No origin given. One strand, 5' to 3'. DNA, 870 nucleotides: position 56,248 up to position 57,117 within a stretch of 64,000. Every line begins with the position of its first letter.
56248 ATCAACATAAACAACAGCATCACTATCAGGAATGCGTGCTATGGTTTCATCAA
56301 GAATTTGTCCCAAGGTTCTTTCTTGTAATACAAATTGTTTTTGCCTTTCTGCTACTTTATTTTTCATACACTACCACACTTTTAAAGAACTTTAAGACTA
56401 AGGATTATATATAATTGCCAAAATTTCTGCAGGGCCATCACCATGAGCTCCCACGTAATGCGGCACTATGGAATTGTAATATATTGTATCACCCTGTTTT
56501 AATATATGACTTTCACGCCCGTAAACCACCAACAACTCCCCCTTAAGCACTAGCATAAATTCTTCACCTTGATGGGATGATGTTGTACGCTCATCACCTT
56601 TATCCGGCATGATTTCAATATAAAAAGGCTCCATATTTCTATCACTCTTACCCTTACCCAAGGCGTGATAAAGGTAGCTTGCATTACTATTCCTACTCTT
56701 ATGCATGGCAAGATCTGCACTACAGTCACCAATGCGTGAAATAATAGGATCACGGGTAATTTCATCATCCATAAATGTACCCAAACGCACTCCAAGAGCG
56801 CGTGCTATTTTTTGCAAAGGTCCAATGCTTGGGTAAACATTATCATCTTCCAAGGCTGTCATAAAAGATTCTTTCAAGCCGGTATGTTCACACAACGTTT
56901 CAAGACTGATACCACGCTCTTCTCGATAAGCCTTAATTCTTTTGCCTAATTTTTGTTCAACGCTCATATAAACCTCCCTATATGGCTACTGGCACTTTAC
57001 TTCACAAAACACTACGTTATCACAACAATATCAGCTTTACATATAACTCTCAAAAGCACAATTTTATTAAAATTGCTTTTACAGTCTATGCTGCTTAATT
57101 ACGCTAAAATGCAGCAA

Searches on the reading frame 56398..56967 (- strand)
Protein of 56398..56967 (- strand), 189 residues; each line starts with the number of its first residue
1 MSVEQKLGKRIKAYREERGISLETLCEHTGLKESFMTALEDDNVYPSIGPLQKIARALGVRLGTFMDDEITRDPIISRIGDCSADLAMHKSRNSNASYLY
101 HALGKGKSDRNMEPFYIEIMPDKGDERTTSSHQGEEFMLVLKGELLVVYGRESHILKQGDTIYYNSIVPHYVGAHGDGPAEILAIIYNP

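Call 68: search_protein_families(library=pfam, max_evalue=0.000001, proteins=[window:56398-56967:-])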
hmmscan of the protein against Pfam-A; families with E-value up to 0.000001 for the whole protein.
window:56398-56967:- (189 aa): 4 families
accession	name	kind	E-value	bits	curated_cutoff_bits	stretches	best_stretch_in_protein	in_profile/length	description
PF07883.17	Cupin_2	-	2.5e-15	56.4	27.2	1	123-185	7-69/70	Cupin domain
PF13443.12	HTH_26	-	9.9e-10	39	22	1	10-67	1-59/63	Cro/C1-type HTH DNA-binding domain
PF12844.13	HTH_19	-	4.9e-08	33.2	30.2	1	8-66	1-59/64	Helix-turn-helix domain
PF13560.12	HTH_31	-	7.9e-07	29.7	27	0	7-60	2-56/64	Helix-turn-helix domain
